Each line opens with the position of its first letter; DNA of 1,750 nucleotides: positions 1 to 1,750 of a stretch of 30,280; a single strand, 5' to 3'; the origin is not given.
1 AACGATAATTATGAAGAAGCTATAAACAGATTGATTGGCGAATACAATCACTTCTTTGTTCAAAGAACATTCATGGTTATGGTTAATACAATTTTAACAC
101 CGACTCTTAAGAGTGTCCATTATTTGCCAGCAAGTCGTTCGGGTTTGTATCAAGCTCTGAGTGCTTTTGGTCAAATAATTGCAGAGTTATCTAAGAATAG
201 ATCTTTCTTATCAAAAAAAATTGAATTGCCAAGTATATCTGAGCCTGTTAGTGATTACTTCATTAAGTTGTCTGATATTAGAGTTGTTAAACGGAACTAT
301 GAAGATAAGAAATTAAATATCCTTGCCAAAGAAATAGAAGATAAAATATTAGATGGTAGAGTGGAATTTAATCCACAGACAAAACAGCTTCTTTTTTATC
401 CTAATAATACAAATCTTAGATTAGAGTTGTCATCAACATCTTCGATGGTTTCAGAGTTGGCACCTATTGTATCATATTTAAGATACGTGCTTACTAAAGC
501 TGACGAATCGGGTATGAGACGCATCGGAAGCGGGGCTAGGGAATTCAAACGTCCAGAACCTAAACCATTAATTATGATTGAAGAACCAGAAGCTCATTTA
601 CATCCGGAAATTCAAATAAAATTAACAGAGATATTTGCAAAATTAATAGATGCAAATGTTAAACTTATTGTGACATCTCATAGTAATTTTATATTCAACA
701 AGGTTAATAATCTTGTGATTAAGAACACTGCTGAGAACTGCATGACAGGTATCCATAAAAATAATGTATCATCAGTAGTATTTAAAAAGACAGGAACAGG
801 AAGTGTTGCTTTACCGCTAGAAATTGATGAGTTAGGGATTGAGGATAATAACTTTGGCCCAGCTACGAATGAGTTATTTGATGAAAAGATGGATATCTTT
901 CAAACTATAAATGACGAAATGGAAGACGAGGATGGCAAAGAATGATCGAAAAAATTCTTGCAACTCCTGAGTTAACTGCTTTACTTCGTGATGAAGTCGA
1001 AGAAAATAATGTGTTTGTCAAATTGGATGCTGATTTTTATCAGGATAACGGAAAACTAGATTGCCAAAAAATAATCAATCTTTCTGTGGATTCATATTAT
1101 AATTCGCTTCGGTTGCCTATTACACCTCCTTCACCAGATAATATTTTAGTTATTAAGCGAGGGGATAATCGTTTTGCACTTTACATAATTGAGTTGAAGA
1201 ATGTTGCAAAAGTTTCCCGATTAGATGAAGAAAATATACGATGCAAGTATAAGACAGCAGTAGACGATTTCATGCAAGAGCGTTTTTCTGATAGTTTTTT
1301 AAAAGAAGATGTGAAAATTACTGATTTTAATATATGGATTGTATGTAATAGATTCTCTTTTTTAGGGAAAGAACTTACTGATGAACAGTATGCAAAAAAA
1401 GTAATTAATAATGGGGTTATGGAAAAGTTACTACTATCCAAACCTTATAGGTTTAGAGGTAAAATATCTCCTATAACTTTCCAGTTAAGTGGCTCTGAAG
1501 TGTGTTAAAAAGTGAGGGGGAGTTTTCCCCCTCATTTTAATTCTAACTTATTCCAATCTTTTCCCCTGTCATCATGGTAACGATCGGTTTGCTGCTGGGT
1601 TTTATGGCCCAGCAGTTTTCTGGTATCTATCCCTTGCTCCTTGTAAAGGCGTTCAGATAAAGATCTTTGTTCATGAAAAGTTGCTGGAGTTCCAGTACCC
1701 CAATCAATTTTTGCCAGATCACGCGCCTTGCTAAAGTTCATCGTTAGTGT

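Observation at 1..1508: ABC-type ATPase plus small putative nuclease partner adjacent to the integrase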

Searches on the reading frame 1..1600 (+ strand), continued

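Call 75: fold_search(model_id=the predicted structure, library=pdb)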
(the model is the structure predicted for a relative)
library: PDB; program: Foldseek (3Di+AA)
matches with E <= 10: 1255; with E <= 0.001: 178
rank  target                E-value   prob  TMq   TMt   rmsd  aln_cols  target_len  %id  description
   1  8sux_C                1.4e-10  1.00  0.34  0.43  15.8       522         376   12  Structure of E. coli PtuA hexamer (released 2024-01-10)
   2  9kjy_E                2.5e-10  1.00  0.35  0.35  16.9       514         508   13  Cryo-EM structure of the Retron-Eco7 complex (state 2) (released 2025-11-12)
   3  9kjx_E                3.5e-10  1.00  0.34  0.34  17.0       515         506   14  Cryo-EM structure of the Retron-Eco7 complex (state 1) (released 2025-11-12)
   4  8eea_A                4.6e-10  1.00  0.37  0.48  13.7       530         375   11  Structure of E.coli Septu (PtuAB) complex (released 2023-12-27)
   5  9kk2_E                4.6e-10  1.00  0.33  0.32  17.6       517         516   14  Cryo-EM structure of the Retron-Eco7 complex (state 5) (released 2025-11-12)
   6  8eea_B                5.1e-10  1.00  0.37  0.48  13.8       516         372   12  Structure of E.coli Septu (PtuAB) complex (released 2023-12-27)
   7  8ee4_E                5.4e-10  1.00  0.35  0.43  16.1       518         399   12  Structure of PtuA (released 2024-01-03)
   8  8ee4_C                7.9e-10  1.00  0.35  0.43  15.8       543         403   12  Structure of PtuA (released 2024-01-03)
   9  9n69_C                8.9e-10  1.00  0.36  0.40  22.0       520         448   12  Structure of the retron IA complex with HNH nuclease in the "down" orientation (released 2025-04-23)
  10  9n6b_C                8.9e-10  1.00  0.35  0.39  21.9       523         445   12  Structure of the retron IA complex with HNH nuclease in the "up" orientation (released 2025-04-23)
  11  8eea_D                1.1e-09  1.00  0.36  0.39  15.2       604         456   12  Structure of E.coli Septu (PtuAB) complex (released 2023-12-27)
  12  9kjz_C                1.9e-09  1.00  0.35  0.33  18.0       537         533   13  Cryo-EM structure of the Retron-Eco7 complex (state 3) (released 2025-11-12)
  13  9n6c_B                2.1e-09  1.00  0.32  0.37  21.7       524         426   11  Structure of the Retron IA Complex without the HNH Nuclease (released 2025-04-23)
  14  9n69_D                2.3e-09  1.00  0.35  0.41  15.2       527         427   13  Structure of the retron IA complex with HNH nuclease in the "down" orientation (released 2025-04-23)
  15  9kjz_B                2.3e-09  1.00  0.35  0.34  19.2       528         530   13  Cryo-EM structure of the Retron-Eco7 complex (state 3) (released 2025-11-12)
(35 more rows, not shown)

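Call 90: search_solved_structures(query=A3, max_evalue=0.001)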
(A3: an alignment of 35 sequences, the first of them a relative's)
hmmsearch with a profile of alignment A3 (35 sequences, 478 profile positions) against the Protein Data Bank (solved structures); distinct sequences matched with E-value up to 0.001: 10.
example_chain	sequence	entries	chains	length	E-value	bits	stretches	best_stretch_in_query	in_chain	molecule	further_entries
9n69_A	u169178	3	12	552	1.2e-07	34.3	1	2-91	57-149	AAA family ATPase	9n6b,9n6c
9kjx_B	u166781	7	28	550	1e-06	31.3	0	363-413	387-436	AAA family ATPase | Retron I-A effector PtuA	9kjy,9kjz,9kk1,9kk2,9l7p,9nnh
9u9y_A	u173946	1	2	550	1.1e-06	31.1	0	363-413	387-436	AAA family ATPase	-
9nnb_C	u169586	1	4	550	8.4e-06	28.2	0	363-413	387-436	Retron I-A effector PtuA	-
22bu_B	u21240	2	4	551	1.1e-05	27.8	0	362-410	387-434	AAA family ATPase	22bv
22et_E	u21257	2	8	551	3.3e-05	26.3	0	362-410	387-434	PtuA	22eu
9vh1_D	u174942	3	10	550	3.4e-05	26.2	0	363-413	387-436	Retron Ec78 probable ATPase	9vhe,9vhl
9vkz_A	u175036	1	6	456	5.8e-05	25.5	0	363-412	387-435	Retron Ec78 probable ATPase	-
9nnk_C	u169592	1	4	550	6.8e-05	25.2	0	363-413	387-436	Retreon I-A effector PtuA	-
6p74_A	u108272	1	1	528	0.00026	23.3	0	367-413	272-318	Putative ATP-dependent endonuclease of the OLD family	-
